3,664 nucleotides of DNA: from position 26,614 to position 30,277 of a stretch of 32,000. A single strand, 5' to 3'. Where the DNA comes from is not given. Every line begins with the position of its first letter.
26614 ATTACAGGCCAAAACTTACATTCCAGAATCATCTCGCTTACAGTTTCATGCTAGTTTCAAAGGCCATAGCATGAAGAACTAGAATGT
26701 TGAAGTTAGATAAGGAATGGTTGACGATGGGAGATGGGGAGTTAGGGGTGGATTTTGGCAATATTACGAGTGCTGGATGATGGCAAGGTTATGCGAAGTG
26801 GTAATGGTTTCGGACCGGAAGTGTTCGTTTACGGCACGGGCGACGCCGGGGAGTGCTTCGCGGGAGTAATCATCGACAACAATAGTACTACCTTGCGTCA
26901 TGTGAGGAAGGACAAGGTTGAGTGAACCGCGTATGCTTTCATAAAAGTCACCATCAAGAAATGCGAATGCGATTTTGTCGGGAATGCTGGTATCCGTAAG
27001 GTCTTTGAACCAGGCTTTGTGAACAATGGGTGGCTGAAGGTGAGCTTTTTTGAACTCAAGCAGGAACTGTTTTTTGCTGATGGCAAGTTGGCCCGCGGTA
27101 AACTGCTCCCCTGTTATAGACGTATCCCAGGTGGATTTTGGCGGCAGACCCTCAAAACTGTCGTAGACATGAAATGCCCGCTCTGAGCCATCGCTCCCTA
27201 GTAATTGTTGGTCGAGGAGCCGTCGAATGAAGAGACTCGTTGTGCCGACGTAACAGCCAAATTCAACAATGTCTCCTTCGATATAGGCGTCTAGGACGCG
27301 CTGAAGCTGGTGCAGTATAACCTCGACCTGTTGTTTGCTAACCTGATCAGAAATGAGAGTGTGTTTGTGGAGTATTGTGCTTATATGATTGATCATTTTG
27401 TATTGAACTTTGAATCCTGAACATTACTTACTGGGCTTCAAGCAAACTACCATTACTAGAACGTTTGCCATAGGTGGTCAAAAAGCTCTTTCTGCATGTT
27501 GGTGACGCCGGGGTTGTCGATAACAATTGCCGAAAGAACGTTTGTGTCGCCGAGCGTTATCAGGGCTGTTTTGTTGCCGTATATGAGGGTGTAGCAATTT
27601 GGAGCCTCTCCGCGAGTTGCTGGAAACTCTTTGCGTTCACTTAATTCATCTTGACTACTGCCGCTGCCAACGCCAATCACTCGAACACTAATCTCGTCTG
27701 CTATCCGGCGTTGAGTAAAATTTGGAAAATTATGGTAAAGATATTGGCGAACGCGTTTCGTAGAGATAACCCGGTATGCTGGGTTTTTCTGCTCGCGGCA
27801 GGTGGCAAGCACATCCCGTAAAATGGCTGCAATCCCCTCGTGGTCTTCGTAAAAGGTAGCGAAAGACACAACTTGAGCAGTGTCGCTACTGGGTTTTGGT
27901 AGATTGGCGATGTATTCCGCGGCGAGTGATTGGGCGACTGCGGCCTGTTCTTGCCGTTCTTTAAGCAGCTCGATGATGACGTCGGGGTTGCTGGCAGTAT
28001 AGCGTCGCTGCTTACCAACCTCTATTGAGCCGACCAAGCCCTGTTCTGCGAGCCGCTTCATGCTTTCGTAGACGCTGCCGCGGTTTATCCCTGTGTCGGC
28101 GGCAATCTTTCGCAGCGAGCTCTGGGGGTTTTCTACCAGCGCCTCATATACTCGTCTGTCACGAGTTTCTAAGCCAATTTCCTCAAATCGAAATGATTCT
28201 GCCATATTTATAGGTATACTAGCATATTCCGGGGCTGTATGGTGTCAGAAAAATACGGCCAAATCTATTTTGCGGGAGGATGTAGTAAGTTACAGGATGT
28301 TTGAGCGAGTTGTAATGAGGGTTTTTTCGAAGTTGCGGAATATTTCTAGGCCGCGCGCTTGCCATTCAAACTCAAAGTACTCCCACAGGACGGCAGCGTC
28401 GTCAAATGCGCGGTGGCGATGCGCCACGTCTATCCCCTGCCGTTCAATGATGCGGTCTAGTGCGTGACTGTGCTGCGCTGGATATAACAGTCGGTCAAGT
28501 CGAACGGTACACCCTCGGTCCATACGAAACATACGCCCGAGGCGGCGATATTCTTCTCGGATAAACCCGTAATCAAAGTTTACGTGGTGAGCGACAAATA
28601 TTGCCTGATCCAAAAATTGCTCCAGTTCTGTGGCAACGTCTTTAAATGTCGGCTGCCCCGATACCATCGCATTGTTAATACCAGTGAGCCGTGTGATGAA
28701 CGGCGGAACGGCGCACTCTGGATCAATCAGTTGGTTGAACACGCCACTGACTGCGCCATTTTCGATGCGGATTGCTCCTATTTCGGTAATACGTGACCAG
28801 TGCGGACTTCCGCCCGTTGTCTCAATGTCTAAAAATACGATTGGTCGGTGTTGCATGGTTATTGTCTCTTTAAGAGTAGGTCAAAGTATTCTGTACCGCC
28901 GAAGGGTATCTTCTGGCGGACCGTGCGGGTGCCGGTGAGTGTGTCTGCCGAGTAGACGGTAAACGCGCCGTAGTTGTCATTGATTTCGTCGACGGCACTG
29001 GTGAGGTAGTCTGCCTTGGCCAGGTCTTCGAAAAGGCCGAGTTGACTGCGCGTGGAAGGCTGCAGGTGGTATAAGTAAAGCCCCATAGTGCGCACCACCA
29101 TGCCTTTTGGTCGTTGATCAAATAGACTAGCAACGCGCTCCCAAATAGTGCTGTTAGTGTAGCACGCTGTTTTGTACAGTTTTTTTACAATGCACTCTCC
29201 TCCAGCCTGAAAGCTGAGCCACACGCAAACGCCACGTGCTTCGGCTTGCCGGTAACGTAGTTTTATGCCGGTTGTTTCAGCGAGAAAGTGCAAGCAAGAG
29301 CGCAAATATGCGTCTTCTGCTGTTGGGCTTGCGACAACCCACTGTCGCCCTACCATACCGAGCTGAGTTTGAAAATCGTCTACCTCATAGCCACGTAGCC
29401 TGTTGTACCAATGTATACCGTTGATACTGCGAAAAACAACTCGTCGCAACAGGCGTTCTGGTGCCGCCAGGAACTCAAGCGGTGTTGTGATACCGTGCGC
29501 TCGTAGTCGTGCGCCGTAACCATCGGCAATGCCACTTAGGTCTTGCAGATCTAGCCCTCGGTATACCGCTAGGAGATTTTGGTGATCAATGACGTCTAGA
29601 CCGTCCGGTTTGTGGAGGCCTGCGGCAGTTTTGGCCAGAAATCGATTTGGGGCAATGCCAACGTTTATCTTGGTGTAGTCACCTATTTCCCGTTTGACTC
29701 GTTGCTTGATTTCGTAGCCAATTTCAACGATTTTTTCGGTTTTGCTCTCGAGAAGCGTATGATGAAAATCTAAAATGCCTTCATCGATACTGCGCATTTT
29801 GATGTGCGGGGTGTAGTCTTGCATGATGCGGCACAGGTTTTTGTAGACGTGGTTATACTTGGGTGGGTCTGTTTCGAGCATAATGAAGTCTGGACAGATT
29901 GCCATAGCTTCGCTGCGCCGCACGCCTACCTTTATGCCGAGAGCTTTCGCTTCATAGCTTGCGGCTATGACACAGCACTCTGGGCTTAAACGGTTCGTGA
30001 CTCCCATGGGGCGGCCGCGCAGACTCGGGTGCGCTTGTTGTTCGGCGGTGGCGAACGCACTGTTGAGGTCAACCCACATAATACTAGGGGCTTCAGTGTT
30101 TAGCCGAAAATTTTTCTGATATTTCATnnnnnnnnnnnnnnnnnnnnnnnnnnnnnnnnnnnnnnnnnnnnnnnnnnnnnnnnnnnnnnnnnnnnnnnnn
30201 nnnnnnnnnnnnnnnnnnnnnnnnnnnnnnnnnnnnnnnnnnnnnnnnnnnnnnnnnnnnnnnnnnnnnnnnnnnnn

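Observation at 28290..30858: Five-gene translationally coupled cassette: three small unknown ORFs, a Y-family polymerase and a dedicated DEDDh exonuclease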

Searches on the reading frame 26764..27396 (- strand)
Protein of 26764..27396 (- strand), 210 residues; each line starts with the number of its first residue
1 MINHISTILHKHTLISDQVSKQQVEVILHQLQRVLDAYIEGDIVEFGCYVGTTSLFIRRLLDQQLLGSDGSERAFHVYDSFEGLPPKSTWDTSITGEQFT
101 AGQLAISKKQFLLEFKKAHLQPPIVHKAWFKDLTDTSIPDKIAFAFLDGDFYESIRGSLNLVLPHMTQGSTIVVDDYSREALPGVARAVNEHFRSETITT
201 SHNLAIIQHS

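Call 3: search_protein_families(library=pfam, proteins=[window:26764-27396:-], max_evalue=1)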
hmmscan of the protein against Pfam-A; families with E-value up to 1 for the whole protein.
window:26764-27396:- (210 aa): 2 families
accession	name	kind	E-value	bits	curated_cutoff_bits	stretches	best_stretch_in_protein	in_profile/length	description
PF05711.17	TylF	-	3.9e-25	89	23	1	21-199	73-249/264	Macrocin-O-methyltransferase (TylF)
PF13578.12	Methyltransf_24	-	8.2e-08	33.5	26.3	1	44-177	1-105/105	Methyltransferase domain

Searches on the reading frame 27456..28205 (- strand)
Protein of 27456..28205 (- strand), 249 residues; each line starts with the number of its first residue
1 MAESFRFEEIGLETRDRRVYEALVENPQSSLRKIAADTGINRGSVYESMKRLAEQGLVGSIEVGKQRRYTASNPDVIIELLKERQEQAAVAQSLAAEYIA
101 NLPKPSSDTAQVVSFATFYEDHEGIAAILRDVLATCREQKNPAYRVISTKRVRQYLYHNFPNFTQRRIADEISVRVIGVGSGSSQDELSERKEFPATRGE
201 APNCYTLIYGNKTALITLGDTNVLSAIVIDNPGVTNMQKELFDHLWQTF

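Call 3: search_protein_families(library=pfam, proteins=[window:27456-28205:-], max_evalue=1)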
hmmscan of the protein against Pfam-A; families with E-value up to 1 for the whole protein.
window:27456-28205:- (249 aa): 25 families
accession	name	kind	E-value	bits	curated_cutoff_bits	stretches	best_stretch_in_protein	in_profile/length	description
PF01978.25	TrmB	-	4.9e-13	49.2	25.6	1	9-74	3-67/68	Sugar-specific transcriptional regulator TrmB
PF13412.12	HTH_24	-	1e-08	35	21.9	1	13-58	2-47/48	Winged helix-turn-helix DNA-binding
PF13404.12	HTH_AsnC-type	-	0.00016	21.8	27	1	16-52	5-41/42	AsnC-type helix-turn-helix domain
PF09339.16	HTH_IclR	-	0.00042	20.5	22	1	21-58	10-48/52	IclR helix-turn-helix domain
PF00392.27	GntR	-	0.0028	17.7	27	1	30-60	26-56/64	Bacterial regulatory proteins, gntR family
PF13463.12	HTH_27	-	0.0031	18.2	22.2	1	25-70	15-60/68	Winged helix DNA-binding domain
PF12802.13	MarR_2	-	0.0044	17.6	27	1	21-68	12-60/61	MarR family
PF13730.12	HTH_36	-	0.0065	16.7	25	1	27-58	26-55/55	Helix-turn-helix domain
PF01022.26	HTH_5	-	0.012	15.9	22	1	24-58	12-45/47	Bacterial regulatory protein, arsR family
PF07848.18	PaaX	-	0.016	15.9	24.8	1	29-70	24-65/70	PaaX-like protein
PF24033.1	DUF7342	-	0.018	15.5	31.6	1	23-76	13-65/150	Family of unknown function (DUF7342)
PF25212.1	HVO_A0114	-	0.018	15.2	27.6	1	13-67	21-75/84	HVO_A0114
PF03965.22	Penicillinase_R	-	0.025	15.4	22.6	1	32-72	21-65/115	Penicillinase repressor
PF03551.20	PadR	-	0.027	14.9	27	1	39-67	28-60/75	Transcriptional regulator PadR-like family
PF08279.18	HTH_11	-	0.04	14.2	25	0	18-56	4-43/55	HTH domain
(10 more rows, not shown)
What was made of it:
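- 27456..28205 (-): TrmB-family HTH regulator immediately downstream, with its own promoter-like site. Syntenic neighbour; not shown to be part of the unit. TrmB 4.9e-13 (call 3).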

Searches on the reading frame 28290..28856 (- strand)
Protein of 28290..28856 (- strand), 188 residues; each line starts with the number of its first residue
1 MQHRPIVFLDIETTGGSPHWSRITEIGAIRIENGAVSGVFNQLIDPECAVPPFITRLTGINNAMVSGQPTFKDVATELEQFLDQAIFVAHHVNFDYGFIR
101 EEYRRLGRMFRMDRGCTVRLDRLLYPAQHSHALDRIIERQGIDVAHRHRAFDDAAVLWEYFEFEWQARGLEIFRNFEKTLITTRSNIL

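Call 3: search_protein_families(library=pfam, proteins=[window:28290-28856:-], max_evalue=1)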
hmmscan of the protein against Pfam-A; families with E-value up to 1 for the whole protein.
window:28290-28856:- (188 aa): 4 families
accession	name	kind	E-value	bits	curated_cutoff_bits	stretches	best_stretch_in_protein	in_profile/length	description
PF00929.31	RNase_T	-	2.1e-34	119.9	24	1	7-159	1-162/164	Exonuclease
PF16473.11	Rv2179c-like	-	6.7e-09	36.1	27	1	7-163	3-175/177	3'-5' exoribonuclease Rv2179c-like domain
PF13482.12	RNase_H_2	-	0.0017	18.8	22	1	7-133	1-106/165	RNase_H superfamily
PF19503.4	DUF6037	-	0.16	12.4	28.8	1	144-180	74-105/200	Family of unknown function (DUF6037)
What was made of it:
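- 28290..28856 (-): DEDDh (DnaQ-like) 3'-5' exonuclease, starting 2 nt after the polymerase stop. RNase_T 2e-34 (call 3).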

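Call 6: search_protein_families(library=ncbifam, proteins=[window:28290-28856:-], max_evalue=1)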
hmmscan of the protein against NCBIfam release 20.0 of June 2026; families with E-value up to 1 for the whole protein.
window:28290-28856:- (188 aa): 28 families (the best 25 are shown)
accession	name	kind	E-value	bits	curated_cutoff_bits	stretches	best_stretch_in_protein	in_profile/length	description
NF005906.0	PRK07883.1-4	equivalog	3.2e-47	161.1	495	1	5-155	7-158/563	DEDD exonuclease domain-containing protein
NF005981.0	PRK08074.1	equivalog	8.5e-40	136.5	789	1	7-157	6-158/931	ATP-dependent DNA helicase DinG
TIGR01407.1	dinG_rel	hypoth_equivalog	1.1e-37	129.7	547.7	1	8-156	4-153/889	putative DnaQ family exonuclease/DinG family helicase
NF001688.0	PRK00448.1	equivalog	4.9e-35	120.5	873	1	6-160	425-580/1445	PolC-type DNA polymerase III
NF006316.0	PRK08517.1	equivalog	2.2e-34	119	247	1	5-162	71-227/270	3'-5' exonuclease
NF005907.0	PRK07883.1-5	equivalog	1.6e-33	116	454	1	6-154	30-181/584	DEDD exonuclease domain-containing protein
TIGR01405.1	polC_Gram_pos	equivalog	5.3e-33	113.8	1043.45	1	6-163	191-349/1211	DNA polymerase III subunit alpha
NF005905.0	PRK07883.1-3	equivalog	6.1e-33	114.3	508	1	6-155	26-178/581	DEDD exonuclease domain-containing protein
NF005836.0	PRK07740.1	equivalog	3.4e-28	98.7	261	1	5-175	60-236/244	hypothetical protein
NF005289.0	PRK06807.1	equivalog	5.3e-27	94.9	335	1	7-156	11-160/313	3'-5' exonuclease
NF004719.0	PRK06063.1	equivalog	3.1e-26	92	389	1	4-162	16-174/331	DEDDh family exonuclease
NF005904.0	PRK07883.1-2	equivalog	1.7e-25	89.4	969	1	7-106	33-132/584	DEDD exonuclease domain-containing protein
TIGR00573.1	dnaq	subfamily_domain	8.7e-25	87.5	71.5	1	7-163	10-172/217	exonuclease, DNA polymerase III, epsilon subunit family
NF004316.1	PRK05711.1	equivalog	1e-24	87.5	196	1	7-160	4-165/234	DNA polymerase III subunit epsilon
NF005903.0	PRK07883.1-1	equivalog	3.1e-24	85.4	1038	1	6-155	42-200/642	DEDD exonuclease domain-containing protein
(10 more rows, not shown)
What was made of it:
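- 28290..28856 (-): The best NCBIfam matches are the exonuclease domains of DEDD-exonuclease, DinG and PolC proteins (call 6).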

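Call 7: search_protein_families(library=phrogs, proteins=[window:28290-28856:-], max_evalue=1)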
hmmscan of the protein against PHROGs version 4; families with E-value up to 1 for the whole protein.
window:28290-28856:- (188 aa): 5 families
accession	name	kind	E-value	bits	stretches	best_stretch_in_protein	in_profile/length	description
phrog_192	-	DNA, RNA and nucleotide metabolism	1.1e-42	147.7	1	3-157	105-263/397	DNA polymerase exonuclease subunit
phrog_14632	-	DNA, RNA and nucleotide metabolism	3.1e-25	89.7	1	6-159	84-237/380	DNA polymerase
phrog_17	-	DNA, RNA and nucleotide metabolism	6.1e-05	22.1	1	2-158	668-793/1445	DNA polymerase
phrog_16240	-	head and packaging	0.16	11.5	1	18-84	325-391/643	portal protein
phrog_37838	-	unknown function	0.34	12.3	1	28-67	14-55/87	-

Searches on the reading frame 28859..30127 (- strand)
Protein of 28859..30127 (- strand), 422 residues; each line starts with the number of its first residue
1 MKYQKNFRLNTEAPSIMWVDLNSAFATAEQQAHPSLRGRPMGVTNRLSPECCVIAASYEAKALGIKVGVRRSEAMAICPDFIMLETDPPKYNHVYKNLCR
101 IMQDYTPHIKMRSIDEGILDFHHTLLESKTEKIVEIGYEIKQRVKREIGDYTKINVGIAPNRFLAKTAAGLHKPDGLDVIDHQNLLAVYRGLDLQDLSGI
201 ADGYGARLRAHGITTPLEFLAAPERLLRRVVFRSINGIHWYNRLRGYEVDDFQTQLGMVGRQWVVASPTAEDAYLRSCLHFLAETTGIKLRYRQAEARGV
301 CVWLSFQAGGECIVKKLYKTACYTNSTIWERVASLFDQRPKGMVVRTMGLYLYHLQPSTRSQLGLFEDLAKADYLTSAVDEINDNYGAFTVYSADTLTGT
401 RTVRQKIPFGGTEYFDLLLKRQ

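Call 3: search_protein_families(library=pfam, proteins=[window:28859-30127:-], max_evalue=1)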
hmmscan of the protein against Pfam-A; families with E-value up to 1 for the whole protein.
window:28859-30127:- (422 aa): 2 families
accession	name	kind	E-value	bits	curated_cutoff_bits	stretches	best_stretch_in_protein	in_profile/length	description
PF00817.25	IMS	-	4e-33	114.8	23.2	1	19-169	1-147/148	impB/mucB/samB family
PF11799.13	IMS_C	-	0.00034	21.4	20.7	1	267-365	12-109/109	impB/mucB/samB family C-terminal domain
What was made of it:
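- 28859..30127 (-): Y-family DNA polymerase (DinB/PolY-core-like, apparently active). Its C-tail carries a clamp motif (QLGLF), a RecA-NT-like motif (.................) and a conserved end (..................). IMS 4e-33 and IMS_C (call 3).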

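Call 6: search_protein_families(library=ncbifam, proteins=[window:28859-30127:-], max_evalue=1)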
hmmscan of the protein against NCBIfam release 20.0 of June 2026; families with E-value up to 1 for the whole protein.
window:28859-30127:- (422 aa): 10 families
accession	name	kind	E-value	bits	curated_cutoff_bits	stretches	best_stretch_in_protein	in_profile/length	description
NF002492.0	PRK01810.1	equivalog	9.6e-48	162.9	399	1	16-397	12-395/412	DNA polymerase IV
NF003015.0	PRK03858.1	subfamily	2.8e-46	158.4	367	1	13-405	6-392/399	DNA polymerase IV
NF002848.0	PRK03103.1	subfamily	1.5e-45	155.4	381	1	15-406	5-401/410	DNA polymerase IV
NF002677.0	PRK02406.1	equivalog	1.4e-40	139.5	256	1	15-358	7-346/357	DNA polymerase IV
NF010731.0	PRK14133.1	equivalog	2.2e-37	129.1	362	1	15-367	4-348/352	DNA polymerase IV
NF002751.0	PRK02794.1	equivalog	7.9e-34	117.2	371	1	15-399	39-420/425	DNA polymerase IV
NF002882.0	PRK03348.1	equivalog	3.2e-32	111.9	389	1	12-229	3-217/461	DNA polymerase IV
NF002292.0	PRK01216.1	equivalog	3.4e-31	108.5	339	1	16-215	3-201/351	DNA polymerase IV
NF002883.0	PRK03352.1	equivalog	1.7e-24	86.7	330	1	15-238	6-222/347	DNA polymerase IV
NF002955.0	PRK03609.1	subfamily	4e-17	62.2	431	1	19-394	5-392/422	translesion error-prone DNA polymerase V subunit UmuC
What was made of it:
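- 28859..30127 (-): All NCBIfam Pol IV models score below their cutoffs, best 163 bits (call 6).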

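Call 7: search_protein_families(library=phrogs, proteins=[window:28859-30127:-], max_evalue=1)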
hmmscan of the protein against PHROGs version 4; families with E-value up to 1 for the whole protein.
window:28859-30127:- (422 aa): 3 families
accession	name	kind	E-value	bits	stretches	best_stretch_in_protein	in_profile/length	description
phrog_1268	-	DNA, RNA and nucleotide metabolism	2.6e-45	156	1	16-415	4-415/425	DNA polymerase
phrog_38642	-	unknown function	0.0022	18.8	1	96-138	14-55/64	-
phrog_14662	-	unknown function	0.15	12.6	1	341-399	100-161/186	-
